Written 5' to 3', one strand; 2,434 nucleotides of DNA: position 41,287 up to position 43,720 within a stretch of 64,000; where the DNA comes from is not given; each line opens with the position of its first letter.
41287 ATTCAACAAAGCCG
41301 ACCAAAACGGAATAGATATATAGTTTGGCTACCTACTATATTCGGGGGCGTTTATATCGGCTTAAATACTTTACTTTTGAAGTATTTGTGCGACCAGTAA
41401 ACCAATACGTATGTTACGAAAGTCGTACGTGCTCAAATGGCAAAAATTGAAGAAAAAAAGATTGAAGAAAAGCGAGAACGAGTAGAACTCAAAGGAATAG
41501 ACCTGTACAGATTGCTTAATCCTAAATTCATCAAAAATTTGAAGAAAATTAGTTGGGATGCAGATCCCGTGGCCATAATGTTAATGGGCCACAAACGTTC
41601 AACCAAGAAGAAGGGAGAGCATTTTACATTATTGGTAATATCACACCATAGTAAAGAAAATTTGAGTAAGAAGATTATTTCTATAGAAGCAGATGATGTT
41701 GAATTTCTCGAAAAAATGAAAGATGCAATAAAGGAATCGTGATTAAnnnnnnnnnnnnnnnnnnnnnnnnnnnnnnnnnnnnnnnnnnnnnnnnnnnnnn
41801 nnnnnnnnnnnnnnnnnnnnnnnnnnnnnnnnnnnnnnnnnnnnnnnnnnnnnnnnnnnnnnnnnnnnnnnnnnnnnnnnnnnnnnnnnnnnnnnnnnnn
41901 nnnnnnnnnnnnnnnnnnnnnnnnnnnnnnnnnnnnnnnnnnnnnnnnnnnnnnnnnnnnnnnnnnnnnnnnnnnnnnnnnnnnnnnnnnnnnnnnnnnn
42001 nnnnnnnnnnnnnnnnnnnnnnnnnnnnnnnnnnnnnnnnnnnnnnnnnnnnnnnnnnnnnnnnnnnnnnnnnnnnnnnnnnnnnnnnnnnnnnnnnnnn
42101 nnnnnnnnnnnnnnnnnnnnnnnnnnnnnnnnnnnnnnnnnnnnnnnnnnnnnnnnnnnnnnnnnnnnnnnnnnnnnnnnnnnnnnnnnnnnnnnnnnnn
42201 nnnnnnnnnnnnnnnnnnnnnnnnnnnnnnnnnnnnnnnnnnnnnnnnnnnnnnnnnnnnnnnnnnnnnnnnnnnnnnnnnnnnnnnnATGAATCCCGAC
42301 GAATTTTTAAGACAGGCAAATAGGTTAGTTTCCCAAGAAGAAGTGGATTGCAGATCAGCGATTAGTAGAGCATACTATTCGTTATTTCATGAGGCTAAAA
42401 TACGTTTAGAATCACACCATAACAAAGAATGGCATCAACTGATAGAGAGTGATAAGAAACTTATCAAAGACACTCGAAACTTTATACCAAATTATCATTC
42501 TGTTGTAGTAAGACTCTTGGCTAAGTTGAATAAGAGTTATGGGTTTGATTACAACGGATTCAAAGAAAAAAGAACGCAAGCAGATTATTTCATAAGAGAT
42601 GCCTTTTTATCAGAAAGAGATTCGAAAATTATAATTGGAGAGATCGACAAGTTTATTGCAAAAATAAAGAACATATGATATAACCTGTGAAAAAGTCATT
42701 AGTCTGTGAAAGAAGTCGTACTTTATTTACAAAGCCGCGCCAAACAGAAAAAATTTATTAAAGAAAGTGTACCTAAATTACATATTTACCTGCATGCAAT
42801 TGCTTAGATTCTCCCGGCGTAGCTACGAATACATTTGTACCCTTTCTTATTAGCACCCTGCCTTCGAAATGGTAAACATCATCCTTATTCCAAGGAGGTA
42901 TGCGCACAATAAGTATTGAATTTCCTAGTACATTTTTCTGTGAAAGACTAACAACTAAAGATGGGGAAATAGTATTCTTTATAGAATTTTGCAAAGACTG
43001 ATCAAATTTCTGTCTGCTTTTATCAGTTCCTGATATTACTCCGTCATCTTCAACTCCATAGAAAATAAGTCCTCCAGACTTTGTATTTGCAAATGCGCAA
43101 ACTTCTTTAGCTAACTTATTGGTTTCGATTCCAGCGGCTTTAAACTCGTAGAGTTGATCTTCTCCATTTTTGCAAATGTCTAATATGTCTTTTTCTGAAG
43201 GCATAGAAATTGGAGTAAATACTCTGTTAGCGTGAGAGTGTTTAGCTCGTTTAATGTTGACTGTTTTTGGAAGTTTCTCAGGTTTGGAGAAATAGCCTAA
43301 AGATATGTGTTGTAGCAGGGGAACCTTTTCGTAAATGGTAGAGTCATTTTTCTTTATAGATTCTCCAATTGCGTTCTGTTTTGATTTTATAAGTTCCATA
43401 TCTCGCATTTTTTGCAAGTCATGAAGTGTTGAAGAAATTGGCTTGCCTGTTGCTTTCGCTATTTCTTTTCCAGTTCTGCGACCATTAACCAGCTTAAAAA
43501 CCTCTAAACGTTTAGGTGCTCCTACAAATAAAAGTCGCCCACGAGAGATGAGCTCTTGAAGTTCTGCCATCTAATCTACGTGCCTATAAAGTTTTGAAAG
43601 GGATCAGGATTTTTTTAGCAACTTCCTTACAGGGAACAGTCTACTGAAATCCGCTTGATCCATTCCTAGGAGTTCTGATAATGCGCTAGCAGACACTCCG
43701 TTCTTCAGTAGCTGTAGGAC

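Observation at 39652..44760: AT-rich 5.1-kb accessory island with defense-island-like gene content and no mobility genes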

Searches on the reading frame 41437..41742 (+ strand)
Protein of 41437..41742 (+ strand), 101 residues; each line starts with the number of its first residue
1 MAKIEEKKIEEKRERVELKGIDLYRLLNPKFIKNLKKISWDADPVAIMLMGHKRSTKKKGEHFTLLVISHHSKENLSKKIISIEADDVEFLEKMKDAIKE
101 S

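Call 3: search_protein_families(library=pfam, proteins=[window:41437-41742:+], max_evalue=0.1)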
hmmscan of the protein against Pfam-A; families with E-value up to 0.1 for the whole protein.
window:41437-41742:+ (101 aa): 1 family
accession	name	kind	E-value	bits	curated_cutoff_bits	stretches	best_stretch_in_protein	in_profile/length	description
PF06064.16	Gam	-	0.076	13.7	25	0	63-99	44-81/98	Host-nuclease inhibitor protein Gam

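Call 4: search_protein_families(library=padloc, proteins=[window:41437-41742:+], max_evalue=0.1)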
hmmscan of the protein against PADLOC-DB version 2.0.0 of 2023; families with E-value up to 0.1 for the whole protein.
window:41437-41742:+ (101 aa): 1 family
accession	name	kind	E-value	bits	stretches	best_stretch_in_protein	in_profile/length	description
PDLC03486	REase_II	-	0.0082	13.6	1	49-95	169-213/258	Type II restriction enzyme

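Call 21: search_protein_families(library=ncbifam, proteins=[window:41437-41742:+], max_evalue=1)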
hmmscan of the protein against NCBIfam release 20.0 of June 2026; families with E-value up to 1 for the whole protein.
window:41437-41742:+ (101 aa): 2 families
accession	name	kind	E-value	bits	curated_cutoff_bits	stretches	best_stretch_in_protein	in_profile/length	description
NF006897.1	PRK09379.1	equivalog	0.0052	16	441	1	41-87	56-101/298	polyisoprenyl-teichoic acid--peptidoglycan teichoic acid transferase TagU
TIGR02530.1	flg_new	equivalog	0.23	12.2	83.2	1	64-99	13-45/96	TIGR02530 family flagellar biosynthesis protein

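Call 22: search_protein_families(library=phrogs, proteins=[window:41437-41742:+], max_evalue=1)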
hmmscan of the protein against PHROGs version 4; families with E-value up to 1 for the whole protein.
window:41437-41742:+ (101 aa): 3 families
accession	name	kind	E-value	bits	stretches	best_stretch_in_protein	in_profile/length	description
phrog_8830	-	unknown function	0.084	13.9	1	55-89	75-109/114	-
phrog_259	-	moron, auxiliary metabolic gene and host takeover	0.1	14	1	61-99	42-81/98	gam-like host nuclease inhibitor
phrog_3532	-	unknown function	0.31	11.3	0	69-99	16-49/292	-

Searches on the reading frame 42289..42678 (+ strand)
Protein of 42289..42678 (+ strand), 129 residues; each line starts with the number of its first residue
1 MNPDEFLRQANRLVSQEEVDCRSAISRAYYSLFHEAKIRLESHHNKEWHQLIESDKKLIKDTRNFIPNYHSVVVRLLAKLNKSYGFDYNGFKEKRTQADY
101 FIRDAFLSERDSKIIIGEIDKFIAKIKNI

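Call 3: search_protein_families(library=pfam, proteins=[window:42289-42678:+], max_evalue=0.1)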
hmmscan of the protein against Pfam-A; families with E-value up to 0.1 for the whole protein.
window:42289-42678:+ (129 aa): 1 family
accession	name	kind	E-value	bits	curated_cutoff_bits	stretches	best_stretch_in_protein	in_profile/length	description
PF05168.19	HEPN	-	0.052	14.2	22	1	5-105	10-107/117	HEPN domain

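Call 4: search_protein_families(library=padloc, proteins=[window:42289-42678:+], max_evalue=0.1)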
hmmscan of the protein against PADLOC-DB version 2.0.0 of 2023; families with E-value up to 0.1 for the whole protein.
window:42289-42678:+ (129 aa): 0 families

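Call 21: search_protein_families(library=ncbifam, proteins=[window:42289-42678:+], max_evalue=1)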
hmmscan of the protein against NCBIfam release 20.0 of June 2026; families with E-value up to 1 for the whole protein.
window:42289-42678:+ (129 aa): 0 families

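Call 22: search_protein_families(library=phrogs, proteins=[window:42289-42678:+], max_evalue=1)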
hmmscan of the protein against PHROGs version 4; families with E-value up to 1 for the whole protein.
window:42289-42678:+ (129 aa): 1 family
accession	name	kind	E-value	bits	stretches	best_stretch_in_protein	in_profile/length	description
phrog_5176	-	unknown function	2.8e-14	53.9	1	1-128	3-128/132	-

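Call 26: find_homologous_proteins(query=window:42289-42678:+, max_evalue=0.01)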
Query window:42289-42678:+ (129 aa): 6 proteins with E <= 0.01 among 29 candidates.
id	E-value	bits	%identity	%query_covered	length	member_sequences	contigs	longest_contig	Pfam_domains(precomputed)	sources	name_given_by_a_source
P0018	3.4e-79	281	100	100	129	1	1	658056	-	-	-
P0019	2.3e-13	68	38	98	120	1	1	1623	-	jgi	jgi:uncharacterized protein (UPF0332 family)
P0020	4.0e-10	58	34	100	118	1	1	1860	-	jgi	-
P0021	3.2e-9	55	32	98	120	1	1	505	-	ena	-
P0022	1.7e-6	46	31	98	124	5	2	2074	-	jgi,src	jgi:uncharacterized protein (UPF0332 family)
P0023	3.2e-5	42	32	87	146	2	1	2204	-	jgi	-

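Call 34: find_encoding_contigs(protein=P0022, flank=3000, max_places=3)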
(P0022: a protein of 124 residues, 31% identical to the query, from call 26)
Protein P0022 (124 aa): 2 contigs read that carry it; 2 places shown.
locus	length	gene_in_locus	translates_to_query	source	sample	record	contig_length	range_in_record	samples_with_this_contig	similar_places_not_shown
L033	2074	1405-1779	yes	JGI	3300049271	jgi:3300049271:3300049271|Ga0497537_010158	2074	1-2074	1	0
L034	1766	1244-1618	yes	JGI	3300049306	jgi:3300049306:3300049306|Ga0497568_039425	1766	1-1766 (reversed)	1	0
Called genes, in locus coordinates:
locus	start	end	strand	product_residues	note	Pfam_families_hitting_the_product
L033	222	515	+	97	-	-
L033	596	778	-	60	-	-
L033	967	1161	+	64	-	-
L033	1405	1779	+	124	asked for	-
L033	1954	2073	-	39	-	?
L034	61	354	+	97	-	-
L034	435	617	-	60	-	-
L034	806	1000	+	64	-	-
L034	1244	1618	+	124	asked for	-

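Call 35: find_encoding_contigs(protein=P0023, flank=3000, max_places=3)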
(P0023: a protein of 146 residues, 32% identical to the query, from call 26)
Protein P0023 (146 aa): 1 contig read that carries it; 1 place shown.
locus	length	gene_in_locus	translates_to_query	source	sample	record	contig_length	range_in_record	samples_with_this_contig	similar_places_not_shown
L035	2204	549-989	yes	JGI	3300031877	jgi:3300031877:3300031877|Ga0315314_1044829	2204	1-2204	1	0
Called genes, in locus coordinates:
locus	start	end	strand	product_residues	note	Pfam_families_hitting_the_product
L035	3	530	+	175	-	?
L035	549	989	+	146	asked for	-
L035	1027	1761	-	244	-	PF01966:HD (faint)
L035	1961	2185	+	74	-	-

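Call 36: find_encoding_contigs(protein=P0020, flank=3000, max_places=3)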
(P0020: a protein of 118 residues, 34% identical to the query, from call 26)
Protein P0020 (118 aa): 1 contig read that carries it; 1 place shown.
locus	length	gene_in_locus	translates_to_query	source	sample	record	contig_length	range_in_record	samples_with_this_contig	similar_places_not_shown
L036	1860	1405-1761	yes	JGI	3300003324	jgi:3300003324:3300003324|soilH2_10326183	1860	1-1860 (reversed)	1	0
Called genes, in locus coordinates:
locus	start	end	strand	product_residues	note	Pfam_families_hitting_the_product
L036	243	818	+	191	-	-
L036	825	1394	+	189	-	-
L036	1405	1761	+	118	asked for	-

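Call 37: find_encoding_contigs(protein=P0019, flank=3000, max_places=3)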
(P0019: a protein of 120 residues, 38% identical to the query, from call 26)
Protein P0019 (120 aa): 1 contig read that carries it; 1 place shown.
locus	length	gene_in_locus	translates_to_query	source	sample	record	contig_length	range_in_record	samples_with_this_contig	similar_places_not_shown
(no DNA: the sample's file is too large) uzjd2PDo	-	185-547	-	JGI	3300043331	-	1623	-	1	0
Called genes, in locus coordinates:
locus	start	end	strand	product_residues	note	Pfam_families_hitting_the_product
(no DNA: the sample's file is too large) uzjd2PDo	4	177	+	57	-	-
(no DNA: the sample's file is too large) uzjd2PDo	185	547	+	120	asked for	-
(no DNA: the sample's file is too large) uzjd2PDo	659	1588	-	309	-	-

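Call 48: find_related_loci(query=A3, collection=genome_contigs, flank=4000)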
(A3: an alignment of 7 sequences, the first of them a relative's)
Query A3 (129 aa) in genome_contigs; peptide patterns used: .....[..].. (x = any residue, [..] = any of these).
24 stretches matched a pattern; 6 encode a relative of the query (tblastn E <= 1e-3); 6 distinct loci.
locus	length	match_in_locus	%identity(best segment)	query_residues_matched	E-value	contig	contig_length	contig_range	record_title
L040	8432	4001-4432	32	1-129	4e-14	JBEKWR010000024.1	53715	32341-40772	MAG: Candidatus Bathyarchaeia archaeon isolate SPRUCE 632 SPRUCE_632_24, whole genome shotgun sequence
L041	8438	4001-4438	32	1-129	6e-14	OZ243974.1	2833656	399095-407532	MAG: Nitrosopumilus sp. isolate 6da61c57-4e1e-4728-84cc-dbd21aacc638 genome assembly, chromosome: 1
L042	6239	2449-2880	28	1-129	7e-14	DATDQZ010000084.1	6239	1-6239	MAG TPA_asm: Candidatus Bathyarchaeia archaeon isolate SMAG_U7964 k141_1232518, whole genome shotgun sequence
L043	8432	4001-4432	30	1-129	4e-12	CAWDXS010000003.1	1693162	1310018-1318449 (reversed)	MAG: Candidatus Bathyarchaeota archaeon isolate MFD04408.bin.1.32 genome assembly, contig: contig_23657, whole genome sh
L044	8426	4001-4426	30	3-129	8e-11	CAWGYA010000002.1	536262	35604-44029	MAG: Candidatus Bathyarchaeota archaeon isolate MFD02416.bin.1.292 genome assembly, contig: contig_29846, whole genome s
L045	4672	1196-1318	49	1-40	5e-6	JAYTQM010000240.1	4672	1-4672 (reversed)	MAG: Planctomyces sp. isolate GFS_4656 GFS_4656_239, whole genome shotgun sequence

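Call 51: search_solved_structures(query=A3, max_evalue=10, show_alignments=3)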
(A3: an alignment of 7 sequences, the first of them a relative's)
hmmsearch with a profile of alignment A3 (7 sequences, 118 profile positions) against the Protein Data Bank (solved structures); distinct sequences matched with E-value up to 10: 4.
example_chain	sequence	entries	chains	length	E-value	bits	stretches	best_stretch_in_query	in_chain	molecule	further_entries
9xbd_A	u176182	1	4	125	0.00017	24.9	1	7-113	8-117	HEPN domain-containing protein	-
2hsb_A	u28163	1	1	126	0.00056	23.2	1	8-117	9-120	Hypothetical UPF0332 protein AF0298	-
9xbc_A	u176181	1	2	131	0.00098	22.5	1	7-113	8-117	HEPN domain-containing protein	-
9evr_A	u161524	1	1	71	0.3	14.4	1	12-47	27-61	N-acetyltransferase domain-containing protein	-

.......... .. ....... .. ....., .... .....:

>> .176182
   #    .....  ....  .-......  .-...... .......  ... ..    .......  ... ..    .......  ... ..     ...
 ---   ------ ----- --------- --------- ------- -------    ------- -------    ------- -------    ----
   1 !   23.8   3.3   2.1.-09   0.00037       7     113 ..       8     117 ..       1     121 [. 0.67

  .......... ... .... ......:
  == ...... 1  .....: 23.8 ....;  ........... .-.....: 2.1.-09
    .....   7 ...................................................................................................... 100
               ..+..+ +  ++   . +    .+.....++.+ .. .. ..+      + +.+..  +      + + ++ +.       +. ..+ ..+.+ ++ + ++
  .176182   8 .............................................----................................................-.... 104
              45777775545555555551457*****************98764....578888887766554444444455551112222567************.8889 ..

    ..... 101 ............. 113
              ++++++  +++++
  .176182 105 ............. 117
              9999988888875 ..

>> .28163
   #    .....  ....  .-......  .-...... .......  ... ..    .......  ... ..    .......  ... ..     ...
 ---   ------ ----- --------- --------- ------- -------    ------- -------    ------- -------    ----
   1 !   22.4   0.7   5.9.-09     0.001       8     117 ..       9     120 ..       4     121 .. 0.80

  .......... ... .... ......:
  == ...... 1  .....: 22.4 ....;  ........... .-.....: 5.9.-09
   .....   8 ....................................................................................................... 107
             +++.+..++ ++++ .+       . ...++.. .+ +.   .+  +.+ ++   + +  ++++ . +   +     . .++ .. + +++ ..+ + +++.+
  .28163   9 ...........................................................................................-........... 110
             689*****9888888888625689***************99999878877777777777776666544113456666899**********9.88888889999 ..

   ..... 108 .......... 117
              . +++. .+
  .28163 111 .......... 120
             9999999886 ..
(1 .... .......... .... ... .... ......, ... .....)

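Call 83: search_protein_families(library=pfam, proteins=[L042:1234-1863:+, L036:243-818:+, L041:2816-3295:+, L041:3270-4001:+, L040:1197-2612:+, L040:4956-6173:+, L043:4817-6019:+, L044:1682-2629:+, L042:3038-3844:-], max_evalue=0.01)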
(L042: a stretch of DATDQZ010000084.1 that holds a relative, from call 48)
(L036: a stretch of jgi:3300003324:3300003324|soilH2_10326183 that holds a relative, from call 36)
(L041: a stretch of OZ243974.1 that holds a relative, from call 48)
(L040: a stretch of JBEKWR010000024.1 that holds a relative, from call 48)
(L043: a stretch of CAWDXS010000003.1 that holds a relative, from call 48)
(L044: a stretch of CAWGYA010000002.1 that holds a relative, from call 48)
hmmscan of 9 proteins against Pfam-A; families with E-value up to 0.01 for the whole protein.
L042:1234-1863:+ (209 aa): 0 families

L036:243-818:+ (191 aa): 1 family
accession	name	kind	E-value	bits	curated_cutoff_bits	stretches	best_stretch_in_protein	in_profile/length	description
PF09753.14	Use1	-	0.0005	20.2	38.3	1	27-97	139-202/243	Membrane fusion protein Use1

L041:2816-3295:+ (159 aa): 1 family
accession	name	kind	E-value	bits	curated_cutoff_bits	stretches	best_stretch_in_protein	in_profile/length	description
PF15066.11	CAGE1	-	0.0085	15.3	27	1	1-73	1-72/528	Cancer-associated gene protein 1 family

L041:3270-4001:+ (243 aa): 0 families

L040:1197-2612:+ (471 aa): 4 families
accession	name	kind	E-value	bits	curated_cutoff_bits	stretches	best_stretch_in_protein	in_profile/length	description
PF04860.17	Phage_portal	-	1.3e-15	57.8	39.1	1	144-426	53-320/321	Phage portal protein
PF06074.18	Portal_Mu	-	1.3e-12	48.2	23.9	1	96-422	6-330/336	Portal protein of Mu bacteriophage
PF06381.16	Phage_portal_3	-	1.6e-05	24.2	33.8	1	329-407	268-347/357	Phage portal protein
PF05133.19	SPP1_portal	-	0.0001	21.9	25.5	1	92-179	36-124/416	Phage portal protein, SPP1 Gp6-like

L040:4956-6173:+ (405 aa): 1 family
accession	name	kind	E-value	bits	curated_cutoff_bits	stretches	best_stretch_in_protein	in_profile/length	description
PF15784.10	GPS2_interact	-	0.00058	20.7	27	1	275-345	17-84/92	G-protein pathway suppressor 2-interacting domain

L043:4817-6019:+ (400 aa): 8 families
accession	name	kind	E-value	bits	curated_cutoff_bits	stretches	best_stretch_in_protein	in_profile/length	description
PF22703.2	Cdc6_lid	-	3e-18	65.9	27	1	212-277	1-66/68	Cdc6 AAA+ ATPase-type lid domain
PF09079.17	Cdc6_C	-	5.2e-18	65.2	25.1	1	290-373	3-86/96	CDC6, C terminal winged helix domain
PF13401.12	AAA_22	-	5.3e-10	40.1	27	1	51-179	8-122/130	AAA domain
PF13191.12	AAA_16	-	5.1e-06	27.5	32.6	1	23-166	2-162/167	AAA ATPase domain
PF05621.17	TniB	-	2.2e-05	24.5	22.4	1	35-165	21-149/189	Bacterial TniB protein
PF00004.35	AAA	-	3.1e-05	24.8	21.2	1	51-170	1-99/131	ATPase family associated with various cellular activities (AAA)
PF05729.18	NACHT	-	7.8e-05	23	26.7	1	50-206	2-151/167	NACHT domain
PF22606.2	Cdc6-ORC-like_ATPase_lid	-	0.0014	18.9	27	1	206-257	1-52/60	Cdc6/ORC-like, ATPase lid domain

L044:1682-2629:+ (315 aa): 1 family
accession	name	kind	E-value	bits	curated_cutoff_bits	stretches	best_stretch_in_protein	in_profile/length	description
PF23343.2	REP_ORF2-G2P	-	3.3e-07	30.9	27.8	1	97-210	2-98/99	Replication-associated protein ORF2/G2P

L042:3038-3844:- (268 aa): 0 families

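Call 96: find_related_loci(query=A3, collection=viral_contigs, flank=4000)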
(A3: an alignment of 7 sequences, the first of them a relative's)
Query A3 (129 aa) in viral_contigs; peptide patterns used: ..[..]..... (x = any residue, [..] = any of these).
84 stretches matched a pattern; 14 encode a relative of the query (tblastn E <= 1e-3); 14 distinct loci.
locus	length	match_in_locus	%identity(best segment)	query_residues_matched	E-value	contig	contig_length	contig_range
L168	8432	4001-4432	32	1-129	9e-14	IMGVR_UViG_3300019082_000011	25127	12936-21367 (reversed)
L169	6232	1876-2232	27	1-125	6e-8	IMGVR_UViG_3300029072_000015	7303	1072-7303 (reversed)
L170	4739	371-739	26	1-129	8e-8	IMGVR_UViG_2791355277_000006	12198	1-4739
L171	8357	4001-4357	27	1-125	6e-8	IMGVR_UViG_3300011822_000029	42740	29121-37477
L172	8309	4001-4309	27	13-122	2e-6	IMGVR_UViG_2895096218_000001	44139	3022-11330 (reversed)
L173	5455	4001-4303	30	18-129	5e-6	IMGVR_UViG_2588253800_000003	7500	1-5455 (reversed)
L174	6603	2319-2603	28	18-113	6e-6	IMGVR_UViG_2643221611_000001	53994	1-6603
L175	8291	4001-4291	29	22-129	2e-5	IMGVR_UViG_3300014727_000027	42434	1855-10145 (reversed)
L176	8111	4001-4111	49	1-36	3e-5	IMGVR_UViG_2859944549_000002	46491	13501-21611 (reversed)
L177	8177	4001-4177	36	1-45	2e-5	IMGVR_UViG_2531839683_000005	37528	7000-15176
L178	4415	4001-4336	28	5-126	5e-5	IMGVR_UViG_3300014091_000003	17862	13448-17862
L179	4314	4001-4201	30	4-67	7e-5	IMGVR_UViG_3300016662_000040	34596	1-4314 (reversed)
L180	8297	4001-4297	28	17-122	8e-5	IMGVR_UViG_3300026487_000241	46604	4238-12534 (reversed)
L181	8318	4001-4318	30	13-129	1e-4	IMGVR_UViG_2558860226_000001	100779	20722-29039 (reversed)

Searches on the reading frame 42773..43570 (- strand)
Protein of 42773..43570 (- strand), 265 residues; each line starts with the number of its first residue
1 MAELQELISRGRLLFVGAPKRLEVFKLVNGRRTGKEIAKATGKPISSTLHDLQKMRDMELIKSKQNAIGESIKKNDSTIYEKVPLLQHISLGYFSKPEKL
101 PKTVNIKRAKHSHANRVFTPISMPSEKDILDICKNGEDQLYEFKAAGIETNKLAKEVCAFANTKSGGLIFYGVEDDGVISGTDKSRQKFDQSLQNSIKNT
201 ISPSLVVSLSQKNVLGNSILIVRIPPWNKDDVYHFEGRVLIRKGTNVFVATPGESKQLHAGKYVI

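Call 3: search_protein_families(library=pfam, proteins=[window:42773-43570:-], max_evalue=0.1)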
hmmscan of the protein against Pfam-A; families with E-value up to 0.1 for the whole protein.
window:42773-43570:- (265 aa): 3 families
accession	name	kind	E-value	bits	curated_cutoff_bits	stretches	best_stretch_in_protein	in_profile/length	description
PF04326.19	SLFN_AlbA_2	-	1.8e-23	83.7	25.3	1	137-246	1-113/118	Schlafen, AlbA_2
PF01022.26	HTH_5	-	0.017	15.4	22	1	19-63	2-47/47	Bacterial regulatory protein, arsR family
PF01978.25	TrmB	-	0.068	13.5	25.6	0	27-77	17-59/68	Sugar-specific transcriptional regulator TrmB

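Call 4: search_protein_families(library=padloc, proteins=[window:42773-43570:-], max_evalue=0.1)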
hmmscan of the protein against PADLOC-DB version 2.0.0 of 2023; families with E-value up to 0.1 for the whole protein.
window:42773-43570:- (265 aa): 8 families
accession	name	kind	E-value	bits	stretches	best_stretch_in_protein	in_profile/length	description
PDLC01438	Csa3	-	0.00027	19.1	1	16-81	145-200/305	"CAS-I,CAS-II,CAS-III,CAS-IV,CAS-V,CAS-VI; associated_signaling"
PDLC01268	CasR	-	0.0011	17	1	18-67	123-173/179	"CAS-I,CAS-II,CAS-III,CAS-IV,CAS-V,CAS-VI; associated_signaling"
PDLC01848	CARF3--CARF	-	0.0011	16.7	1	25-72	143-185/197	-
PDLC01434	CasR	-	0.0022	15.9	1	19-65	128-175/191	"CAS-I,CAS-II,CAS-III,CAS-IV,CAS-V,CAS-VI; associated_signaling"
PDLC01857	CARF3--CARF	-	0.0027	15.4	1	18-65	130-177/201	-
PDLC02394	pAgo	-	0.0076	12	1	150-222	54-130/1121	-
PDLC01720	Csa3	-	0.021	13.4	1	16-66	22-78/118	Csa3_1_CAS-I-II-III-IV-V-VI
PDLC01044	Csa3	-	0.032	12.1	1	19-65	136-182/194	Type I-A associated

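Call 21: search_protein_families(library=ncbifam, proteins=[window:42773-43570:-], max_evalue=1)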
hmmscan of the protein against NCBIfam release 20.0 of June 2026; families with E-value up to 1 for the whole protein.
window:42773-43570:- (265 aa): 2 families
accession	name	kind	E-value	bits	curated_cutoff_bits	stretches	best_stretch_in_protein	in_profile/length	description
NF033788.1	HTH_metalloreg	subfamily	0.0011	18.7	55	1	17-66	9-60/77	metalloregulator ArsR/SmtB family transcription factor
TIGR01884.1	cas_HTH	subfamily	0.02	14.3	60.2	1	21-66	144-191/202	CRISPR-associated CARF protein Csa3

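Call 22: search_protein_families(library=phrogs, proteins=[window:42773-43570:-], max_evalue=1)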
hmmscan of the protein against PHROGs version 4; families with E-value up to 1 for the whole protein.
window:42773-43570:- (265 aa): 3 families
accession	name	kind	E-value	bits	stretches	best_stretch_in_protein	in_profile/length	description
phrog_12156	-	DNA, RNA and nucleotide metabolism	5.8e-10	39.4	1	135-228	16-118/485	DNA helicase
phrog_30292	-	unknown function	0.017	14.7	1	140-201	296-357/677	-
phrog_1032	-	DNA, RNA and nucleotide metabolism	0.082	13.9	1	36-82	42-91/281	replication initiation protein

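Call 67: find_related_loci(query=window:42773-43570:-, collection=metagenome_contigs, flank=4000)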
Query window:42773-43570:- (265 aa) in metagenome_contigs; peptide patterns used: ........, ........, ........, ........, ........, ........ (x = any residue, [..] = any of these).
233 stretches matched a pattern; 95 encode a relative of the query (tblastn E <= 1e-3); the best 80 are kept; 80 distinct loci.
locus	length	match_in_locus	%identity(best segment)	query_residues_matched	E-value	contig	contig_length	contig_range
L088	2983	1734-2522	69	3-265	9e-124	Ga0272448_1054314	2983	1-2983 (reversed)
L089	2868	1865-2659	64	1-265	2e-118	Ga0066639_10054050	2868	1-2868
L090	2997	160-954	64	1-265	7e-118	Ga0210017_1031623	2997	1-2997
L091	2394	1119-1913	63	1-265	4e-119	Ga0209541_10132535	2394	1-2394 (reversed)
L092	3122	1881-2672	58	3-265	6e-104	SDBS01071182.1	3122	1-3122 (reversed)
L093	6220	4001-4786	56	3-265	9e-102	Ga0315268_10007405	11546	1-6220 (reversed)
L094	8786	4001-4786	55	1-265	7e-100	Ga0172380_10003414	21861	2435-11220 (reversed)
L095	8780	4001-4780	58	4-265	5e-99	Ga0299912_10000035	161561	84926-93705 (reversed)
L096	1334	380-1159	53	3-265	2e-105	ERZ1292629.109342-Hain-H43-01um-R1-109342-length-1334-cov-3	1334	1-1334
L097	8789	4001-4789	56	3-265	4e-98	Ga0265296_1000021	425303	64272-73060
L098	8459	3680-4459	54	3-265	1e-97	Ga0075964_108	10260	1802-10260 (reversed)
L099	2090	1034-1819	53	3-265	1e-101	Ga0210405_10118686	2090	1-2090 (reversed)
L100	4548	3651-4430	53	3-265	2e-97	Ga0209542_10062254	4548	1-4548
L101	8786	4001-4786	55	4-265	1e-96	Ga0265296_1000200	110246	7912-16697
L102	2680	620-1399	54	3-265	2e-99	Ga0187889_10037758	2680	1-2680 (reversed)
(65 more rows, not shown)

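Call 68: find_related_loci(query=window:42773-43570:-, collection=viral_contigs, flank=4000)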
Query window:42773-43570:- (265 aa) in viral_contigs; peptide patterns used: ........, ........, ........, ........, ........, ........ (x = any residue, [..] = any of these).
15 stretches matched a pattern, but none encodes a relative of the query by tblastn (E <= 1e-3).
